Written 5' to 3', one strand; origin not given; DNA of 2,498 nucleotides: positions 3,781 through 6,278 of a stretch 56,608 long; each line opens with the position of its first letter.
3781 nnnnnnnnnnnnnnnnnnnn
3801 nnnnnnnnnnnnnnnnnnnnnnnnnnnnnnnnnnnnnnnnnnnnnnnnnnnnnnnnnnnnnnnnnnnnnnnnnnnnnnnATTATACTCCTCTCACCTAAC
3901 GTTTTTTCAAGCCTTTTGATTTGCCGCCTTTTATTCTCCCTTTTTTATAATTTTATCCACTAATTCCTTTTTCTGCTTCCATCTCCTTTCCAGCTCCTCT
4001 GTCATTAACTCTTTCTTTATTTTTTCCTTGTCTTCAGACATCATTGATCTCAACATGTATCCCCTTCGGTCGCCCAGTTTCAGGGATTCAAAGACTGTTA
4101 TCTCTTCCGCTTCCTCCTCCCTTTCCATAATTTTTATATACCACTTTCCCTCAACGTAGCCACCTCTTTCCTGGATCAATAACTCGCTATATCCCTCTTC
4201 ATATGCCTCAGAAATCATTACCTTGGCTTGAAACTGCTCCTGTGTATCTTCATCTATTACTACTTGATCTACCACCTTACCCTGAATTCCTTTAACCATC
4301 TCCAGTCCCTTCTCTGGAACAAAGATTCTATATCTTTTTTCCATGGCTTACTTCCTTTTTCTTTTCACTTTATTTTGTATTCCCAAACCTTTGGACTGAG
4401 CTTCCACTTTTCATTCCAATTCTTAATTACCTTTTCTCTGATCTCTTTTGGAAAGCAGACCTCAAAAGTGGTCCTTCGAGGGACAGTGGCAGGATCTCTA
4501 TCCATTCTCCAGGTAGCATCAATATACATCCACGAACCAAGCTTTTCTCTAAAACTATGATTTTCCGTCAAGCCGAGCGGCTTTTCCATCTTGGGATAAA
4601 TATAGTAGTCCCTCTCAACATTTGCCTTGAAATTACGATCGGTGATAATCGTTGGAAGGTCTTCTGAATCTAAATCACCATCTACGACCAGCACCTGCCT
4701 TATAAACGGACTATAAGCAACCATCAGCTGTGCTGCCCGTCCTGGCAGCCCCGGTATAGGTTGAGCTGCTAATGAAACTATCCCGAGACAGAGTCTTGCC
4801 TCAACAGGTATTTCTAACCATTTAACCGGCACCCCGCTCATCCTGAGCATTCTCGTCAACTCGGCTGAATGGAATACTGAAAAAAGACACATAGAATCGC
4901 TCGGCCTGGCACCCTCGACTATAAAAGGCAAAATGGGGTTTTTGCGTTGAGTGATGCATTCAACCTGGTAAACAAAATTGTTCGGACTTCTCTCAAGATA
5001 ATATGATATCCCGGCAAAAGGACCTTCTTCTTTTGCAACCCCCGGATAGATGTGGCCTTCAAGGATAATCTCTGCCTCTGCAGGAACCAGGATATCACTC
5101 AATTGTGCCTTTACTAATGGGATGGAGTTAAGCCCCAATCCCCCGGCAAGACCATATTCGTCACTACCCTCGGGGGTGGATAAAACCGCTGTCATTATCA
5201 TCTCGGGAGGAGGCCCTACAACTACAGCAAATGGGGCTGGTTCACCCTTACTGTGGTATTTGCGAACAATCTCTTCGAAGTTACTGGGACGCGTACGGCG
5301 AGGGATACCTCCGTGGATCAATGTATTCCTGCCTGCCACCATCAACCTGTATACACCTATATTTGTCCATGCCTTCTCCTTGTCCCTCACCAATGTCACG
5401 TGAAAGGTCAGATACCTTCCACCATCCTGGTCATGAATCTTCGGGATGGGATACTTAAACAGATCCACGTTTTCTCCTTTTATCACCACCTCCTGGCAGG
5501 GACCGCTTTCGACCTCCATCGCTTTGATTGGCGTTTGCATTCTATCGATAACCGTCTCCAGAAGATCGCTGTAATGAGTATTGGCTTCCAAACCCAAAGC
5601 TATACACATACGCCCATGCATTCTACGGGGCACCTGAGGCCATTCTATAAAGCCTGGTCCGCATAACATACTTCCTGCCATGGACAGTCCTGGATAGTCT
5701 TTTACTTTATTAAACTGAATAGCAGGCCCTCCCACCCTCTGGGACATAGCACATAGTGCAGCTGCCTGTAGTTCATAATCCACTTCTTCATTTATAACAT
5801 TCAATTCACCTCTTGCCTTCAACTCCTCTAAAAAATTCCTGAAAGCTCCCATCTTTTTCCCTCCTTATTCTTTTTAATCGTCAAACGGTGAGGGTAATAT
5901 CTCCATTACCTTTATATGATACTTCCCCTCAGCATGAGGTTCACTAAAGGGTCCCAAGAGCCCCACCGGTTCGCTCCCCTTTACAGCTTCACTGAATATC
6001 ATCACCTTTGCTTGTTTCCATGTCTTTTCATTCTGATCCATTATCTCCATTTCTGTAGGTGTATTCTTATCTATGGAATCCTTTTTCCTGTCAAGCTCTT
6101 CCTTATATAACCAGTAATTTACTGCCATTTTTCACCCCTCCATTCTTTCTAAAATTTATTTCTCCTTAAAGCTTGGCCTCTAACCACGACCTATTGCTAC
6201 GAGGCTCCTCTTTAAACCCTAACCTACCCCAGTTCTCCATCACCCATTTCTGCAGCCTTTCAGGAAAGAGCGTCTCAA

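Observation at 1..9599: Ten-gene operon built around two UbiD paralogues: candidate anaerobic aromatic (de)carboxylase system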

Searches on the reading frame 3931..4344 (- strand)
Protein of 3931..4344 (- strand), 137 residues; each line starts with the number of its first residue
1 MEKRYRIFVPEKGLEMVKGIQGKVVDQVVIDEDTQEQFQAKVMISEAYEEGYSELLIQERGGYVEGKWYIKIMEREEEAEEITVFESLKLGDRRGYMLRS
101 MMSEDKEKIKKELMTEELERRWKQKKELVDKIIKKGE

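Call 6: search_protein_families(library=pfam, proteins=[window:3931-4344:-], max_evalue=0.01)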
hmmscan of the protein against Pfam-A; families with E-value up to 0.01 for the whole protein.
window:3931-4344:- (137 aa): 0 families

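Call 7: search_protein_families(library=ncbifam, proteins=[window:3931-4344:-], max_evalue=0.01)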
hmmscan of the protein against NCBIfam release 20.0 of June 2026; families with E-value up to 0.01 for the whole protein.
window:3931-4344:- (137 aa): 0 families

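Call 58: search_protein_families(library=pfam, proteins=[window:3931-4344:-], max_evalue=1)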
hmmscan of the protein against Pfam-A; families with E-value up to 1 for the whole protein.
window:3931-4344:- (137 aa): 3 families
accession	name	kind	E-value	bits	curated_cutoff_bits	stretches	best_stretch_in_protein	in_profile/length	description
PF20475.3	DUF6717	-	0.051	14.4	27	1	11-80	26-90/115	Family of unknown function (DUF6717)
PF09293.15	RNaseH_C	-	0.096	13.5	25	1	95-130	44-78/124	T4 RNase H, C terminal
PF03662.20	Glyco_hydro_79n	-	0.11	11.9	23.1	1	2-83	160-239/318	Glycosyl hydrolase family 79, N-terminal domain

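Call 83: search_protein_representatives(protein=window:3931-4344:-)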
Query: 137 residues. Proteins with E-value up to 0.001 (for the whole library): 23; up to 1e-10: 10; up to 1e-30: 1. The best 23 are listed.
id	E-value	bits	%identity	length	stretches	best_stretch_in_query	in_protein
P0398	9.0e-37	142.1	53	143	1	3-135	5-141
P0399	4.3e-29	117.2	50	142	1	3-134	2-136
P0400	1.2e-25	106.1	49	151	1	13-135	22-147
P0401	3.7e-25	104.5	45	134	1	3-123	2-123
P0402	1.6e-24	102.5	44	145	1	4-135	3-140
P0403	6.8e-22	94.0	46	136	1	4-133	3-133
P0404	7.3e-22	93.9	45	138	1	3-135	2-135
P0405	2.4e-20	89.0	78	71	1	79-136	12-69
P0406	1.0e-17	80.5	44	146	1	3-130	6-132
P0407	2.1e-15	73.0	53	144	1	21-128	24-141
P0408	1.1e-10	57.8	38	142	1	2-137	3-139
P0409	2.6e-10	56.6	43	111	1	22-107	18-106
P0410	1.1e-09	54.5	49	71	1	2-64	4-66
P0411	1.5e-08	50.9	40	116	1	14-107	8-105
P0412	5.8e-08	49.0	37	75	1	3-73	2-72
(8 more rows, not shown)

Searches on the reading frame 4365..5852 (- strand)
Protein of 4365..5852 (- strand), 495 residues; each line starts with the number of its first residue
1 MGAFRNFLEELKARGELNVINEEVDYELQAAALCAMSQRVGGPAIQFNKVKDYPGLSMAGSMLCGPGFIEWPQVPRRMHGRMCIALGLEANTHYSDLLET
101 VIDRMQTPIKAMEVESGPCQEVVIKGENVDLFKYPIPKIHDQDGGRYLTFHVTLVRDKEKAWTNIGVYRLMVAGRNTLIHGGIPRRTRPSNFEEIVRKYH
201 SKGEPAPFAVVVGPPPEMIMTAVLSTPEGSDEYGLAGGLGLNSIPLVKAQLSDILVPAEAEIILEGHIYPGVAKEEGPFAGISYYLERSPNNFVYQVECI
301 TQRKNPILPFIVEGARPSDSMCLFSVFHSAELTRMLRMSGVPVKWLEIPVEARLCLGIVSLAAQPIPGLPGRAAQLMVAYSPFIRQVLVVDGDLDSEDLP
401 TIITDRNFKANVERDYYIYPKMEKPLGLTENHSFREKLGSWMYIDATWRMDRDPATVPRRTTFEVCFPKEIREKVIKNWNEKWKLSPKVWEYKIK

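Call 6: search_protein_families(library=pfam, proteins=[window:4365-5852:-], max_evalue=0.01)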
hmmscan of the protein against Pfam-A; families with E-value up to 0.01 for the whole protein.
window:4365-5852:- (495 aa): 3 families
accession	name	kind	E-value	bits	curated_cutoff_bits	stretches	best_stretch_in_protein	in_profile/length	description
PF01977.22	UbiD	-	3.2e-55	187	23.3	1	114-314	5-204/206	3-octaprenyl-4-hydroxybenzoate carboxy-lyase Rift-related domain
PF20695.2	UbiD_N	-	2e-11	44.3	24.3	1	8-99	1-76/78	3-octaprenyl-4-hydroxybenzoate carboxy-lyase N-terminal domain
PF20696.2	UbiD_C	-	4.5e-07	30.4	24.2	1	324-446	4-127/127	3-octaprenyl-4-hydroxybenzoate carboxy-lyase C-terminal domain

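Call 7: search_protein_families(library=ncbifam, proteins=[window:4365-5852:-], max_evalue=0.01)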
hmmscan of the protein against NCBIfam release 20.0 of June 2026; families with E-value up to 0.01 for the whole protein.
window:4365-5852:- (495 aa): 7 families
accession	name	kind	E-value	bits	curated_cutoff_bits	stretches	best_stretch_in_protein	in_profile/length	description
TIGR00148.1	TIGR00148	subfamily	6.5e-70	236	244.85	1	4-447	1-436/438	UbiD family decarboxylase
TIGR02723.1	phenyl_P_alpha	equivalog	2.8e-49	168.1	564.6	1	5-481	11-478/485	phenylphosphate carboxylase subunit alpha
NF041219.1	BagN_FevL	exception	5.1e-48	163.8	1000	1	3-371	19-383/502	bagremycin/ferroverdin biosynthesis UbiD family decarboxylase BagN/FevL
TIGR03701.1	mena_SCO4490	equivalog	4.6e-44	150.9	495.9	1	7-419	2-414/433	menaquinone biosynthesis decarboxylase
NF041204.1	VdcC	exception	9.2e-44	149.6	650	1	3-451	3-440/467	non-oxidative hydroxyarylic acid decarboxylases subunit C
NF008175.0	PRK10922.1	equivalog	1.3e-41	142.6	788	1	4-481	9-487/497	4-hydroxy-3-polyprenylbenzoate decarboxylase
TIGR02724.1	phenyl_P_beta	equivalog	1.6e-33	115.8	468.95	1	5-402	4-394/472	phenylphosphate carboxylase subunit beta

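Call 13: search_solved_structures(query=window:4365-5852:-, max_evalue=0.001)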
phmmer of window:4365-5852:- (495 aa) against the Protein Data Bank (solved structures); distinct sequences matched with E-value up to 0.001: 40.
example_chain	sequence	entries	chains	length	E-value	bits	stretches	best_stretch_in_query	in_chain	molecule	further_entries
7abn_D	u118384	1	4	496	3.8e-50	174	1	4-480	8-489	UbiD-like decarboxylase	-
4ip2_A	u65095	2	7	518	4.5e-50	173.7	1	4-480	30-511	Aromatic Acid Decarboxylase | PA0254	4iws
7abo_C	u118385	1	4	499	7.4e-50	173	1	4-480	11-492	UbiD-like decarboxylase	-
6da6_A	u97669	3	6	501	3.6e-46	160.8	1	4-476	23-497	UbiD-like decarboxylase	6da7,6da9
7nf0_A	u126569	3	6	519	6.5e-44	153.4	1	3-344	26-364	Ferulic acid decarboxylase 1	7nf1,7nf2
7ney_A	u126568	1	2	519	8.6e-44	153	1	3-350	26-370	Ferulic acid decarboxylase 1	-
9gqr_A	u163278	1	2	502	3.4e-42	147.7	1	4-480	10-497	decarboxylase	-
8crd_A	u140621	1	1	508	5.6e-40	140.4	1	3-354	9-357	Ferulic acid decarboxylase 1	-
6ev7_A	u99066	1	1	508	1.3e-38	135.9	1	3-354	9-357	Ferulic acid decarboxylase 1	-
6r30_A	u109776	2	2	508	1.7e-38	135.6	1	3-354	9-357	Ferulic acid decarboxylase 1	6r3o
7nf3_A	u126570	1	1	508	1.7e-38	135.5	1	3-355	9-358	Ferulic acid decarboxylase 1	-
6ev5_A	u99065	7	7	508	1.7e-38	135.5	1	3-354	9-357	Ferulic acid decarboxylase 1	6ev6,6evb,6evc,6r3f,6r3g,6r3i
4za4_A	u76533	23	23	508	1.7e-38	135.5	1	3-354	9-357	Fdc1 | Putative uncharacterized protein An03g06590 | A niger Fdc1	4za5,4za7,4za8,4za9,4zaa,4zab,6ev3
6r2z_A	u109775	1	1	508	1.8e-38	135.5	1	3-355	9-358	Ferulic acid decarboxylase 1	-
7nf4_A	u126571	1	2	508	1.9e-38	135.4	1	3-354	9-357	Ferulic acid decarboxylase 1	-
8oz5_A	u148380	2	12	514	7.2e-07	31.2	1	190-273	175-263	Phthaloyl-CoA decarboxylase (Pcd)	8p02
8pmk_A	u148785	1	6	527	7.7e-07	31.1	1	190-273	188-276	Phthaloyl-CoA decarboxylase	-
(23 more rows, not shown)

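Call 41: search_solved_structures(query=window:4365-5852:-, max_evalue=1e-40, show_alignments=5)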
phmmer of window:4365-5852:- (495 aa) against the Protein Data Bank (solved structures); distinct sequences matched with E-value up to 1e-40: 7.
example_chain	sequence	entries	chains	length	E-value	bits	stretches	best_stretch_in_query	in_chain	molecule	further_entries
7abn_D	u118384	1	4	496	3.8e-50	174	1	4-480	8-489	UbiD-like decarboxylase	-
4ip2_A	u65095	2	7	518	4.5e-50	173.7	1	4-480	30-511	Aromatic Acid Decarboxylase | PA0254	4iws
7abo_C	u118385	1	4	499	7.4e-50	173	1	4-480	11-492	UbiD-like decarboxylase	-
6da6_A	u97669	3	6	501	3.6e-46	160.8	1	4-476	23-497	UbiD-like decarboxylase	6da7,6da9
7nf0_A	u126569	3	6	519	6.5e-44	153.4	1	3-344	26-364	Ferulic acid decarboxylase 1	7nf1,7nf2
7ney_A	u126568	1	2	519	8.6e-44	153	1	3-350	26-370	Ferulic acid decarboxylase 1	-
9gqr_A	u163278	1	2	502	3.4e-42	147.7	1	4-480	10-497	decarboxylase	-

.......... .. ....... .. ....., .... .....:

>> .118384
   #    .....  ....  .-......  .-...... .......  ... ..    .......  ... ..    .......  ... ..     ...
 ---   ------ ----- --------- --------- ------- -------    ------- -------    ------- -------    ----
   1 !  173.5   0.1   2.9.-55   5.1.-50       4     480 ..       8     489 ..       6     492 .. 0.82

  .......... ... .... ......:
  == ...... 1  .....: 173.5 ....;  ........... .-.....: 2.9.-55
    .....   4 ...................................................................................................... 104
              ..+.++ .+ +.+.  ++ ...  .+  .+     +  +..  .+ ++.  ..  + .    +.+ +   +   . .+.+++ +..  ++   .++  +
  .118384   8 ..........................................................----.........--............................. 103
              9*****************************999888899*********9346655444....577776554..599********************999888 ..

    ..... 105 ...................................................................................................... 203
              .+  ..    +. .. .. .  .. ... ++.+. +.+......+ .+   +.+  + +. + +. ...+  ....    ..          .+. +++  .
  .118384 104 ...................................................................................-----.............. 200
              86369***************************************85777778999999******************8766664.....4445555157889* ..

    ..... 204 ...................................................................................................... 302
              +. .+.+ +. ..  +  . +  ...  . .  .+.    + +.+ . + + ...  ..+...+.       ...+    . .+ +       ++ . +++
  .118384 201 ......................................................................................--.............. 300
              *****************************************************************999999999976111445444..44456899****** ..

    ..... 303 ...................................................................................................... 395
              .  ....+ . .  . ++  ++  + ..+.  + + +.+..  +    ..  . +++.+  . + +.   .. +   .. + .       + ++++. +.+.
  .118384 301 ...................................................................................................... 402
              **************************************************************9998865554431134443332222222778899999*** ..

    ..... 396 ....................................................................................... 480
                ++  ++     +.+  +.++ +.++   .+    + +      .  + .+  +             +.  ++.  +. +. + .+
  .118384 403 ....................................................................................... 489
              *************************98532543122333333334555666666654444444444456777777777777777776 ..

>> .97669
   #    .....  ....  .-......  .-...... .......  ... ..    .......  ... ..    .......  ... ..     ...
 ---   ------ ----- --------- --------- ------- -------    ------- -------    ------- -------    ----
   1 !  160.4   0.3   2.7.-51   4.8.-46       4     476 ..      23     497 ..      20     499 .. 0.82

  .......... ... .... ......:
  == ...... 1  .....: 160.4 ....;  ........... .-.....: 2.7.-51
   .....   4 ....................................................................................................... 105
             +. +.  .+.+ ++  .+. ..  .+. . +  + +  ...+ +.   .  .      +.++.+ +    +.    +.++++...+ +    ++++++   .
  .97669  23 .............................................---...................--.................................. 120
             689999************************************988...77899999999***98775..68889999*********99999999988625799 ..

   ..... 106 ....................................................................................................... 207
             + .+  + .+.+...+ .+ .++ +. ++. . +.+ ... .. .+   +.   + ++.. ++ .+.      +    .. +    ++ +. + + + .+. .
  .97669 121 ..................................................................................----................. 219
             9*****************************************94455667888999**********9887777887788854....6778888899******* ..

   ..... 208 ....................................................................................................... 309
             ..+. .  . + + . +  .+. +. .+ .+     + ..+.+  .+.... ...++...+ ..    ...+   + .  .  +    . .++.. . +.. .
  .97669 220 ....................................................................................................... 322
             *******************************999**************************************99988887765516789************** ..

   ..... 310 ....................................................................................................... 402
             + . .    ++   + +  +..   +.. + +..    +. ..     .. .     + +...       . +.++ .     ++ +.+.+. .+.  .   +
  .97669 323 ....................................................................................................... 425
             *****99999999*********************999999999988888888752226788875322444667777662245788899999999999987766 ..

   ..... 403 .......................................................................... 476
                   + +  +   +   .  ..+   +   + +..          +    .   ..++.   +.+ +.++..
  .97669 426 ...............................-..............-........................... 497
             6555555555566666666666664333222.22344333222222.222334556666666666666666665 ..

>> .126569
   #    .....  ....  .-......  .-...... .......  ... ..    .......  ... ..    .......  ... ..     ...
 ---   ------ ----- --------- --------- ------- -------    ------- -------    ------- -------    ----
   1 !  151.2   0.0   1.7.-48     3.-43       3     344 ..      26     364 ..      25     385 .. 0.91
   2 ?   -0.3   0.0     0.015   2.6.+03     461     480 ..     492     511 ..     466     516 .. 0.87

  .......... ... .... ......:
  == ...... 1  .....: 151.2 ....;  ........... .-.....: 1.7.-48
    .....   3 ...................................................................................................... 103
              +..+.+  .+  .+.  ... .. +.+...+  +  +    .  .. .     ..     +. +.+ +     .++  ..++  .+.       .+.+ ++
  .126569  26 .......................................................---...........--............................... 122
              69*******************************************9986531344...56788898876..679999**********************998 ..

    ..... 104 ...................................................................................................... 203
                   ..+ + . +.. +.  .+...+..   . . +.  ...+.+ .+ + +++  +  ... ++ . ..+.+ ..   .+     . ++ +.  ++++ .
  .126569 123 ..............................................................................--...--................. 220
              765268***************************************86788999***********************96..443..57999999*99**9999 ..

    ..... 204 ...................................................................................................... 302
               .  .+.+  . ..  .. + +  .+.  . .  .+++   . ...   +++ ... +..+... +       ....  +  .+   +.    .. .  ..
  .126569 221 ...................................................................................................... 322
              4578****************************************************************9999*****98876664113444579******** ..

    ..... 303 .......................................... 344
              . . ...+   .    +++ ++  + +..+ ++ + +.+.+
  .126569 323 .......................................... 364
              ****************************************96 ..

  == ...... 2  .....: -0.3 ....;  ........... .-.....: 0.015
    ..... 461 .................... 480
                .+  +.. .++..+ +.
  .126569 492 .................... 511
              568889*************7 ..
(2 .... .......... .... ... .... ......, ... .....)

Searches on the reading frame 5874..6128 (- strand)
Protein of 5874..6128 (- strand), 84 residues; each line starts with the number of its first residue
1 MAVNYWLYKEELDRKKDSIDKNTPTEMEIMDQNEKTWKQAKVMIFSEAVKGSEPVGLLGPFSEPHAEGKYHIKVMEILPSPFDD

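Call 6: search_protein_families(library=pfam, proteins=[window:5874-6128:-], max_evalue=0.01)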
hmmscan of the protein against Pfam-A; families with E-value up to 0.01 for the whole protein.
window:5874-6128:- (84 aa): 0 families

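Call 7: search_protein_families(library=ncbifam, proteins=[window:5874-6128:-], max_evalue=0.01)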
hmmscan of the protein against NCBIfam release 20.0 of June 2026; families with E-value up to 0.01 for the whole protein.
window:5874-6128:- (84 aa): 0 families

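Call 58: search_protein_families(library=pfam, proteins=[window:5874-6128:-], max_evalue=1)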
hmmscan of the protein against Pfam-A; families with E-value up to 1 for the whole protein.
window:5874-6128:- (84 aa): 0 families
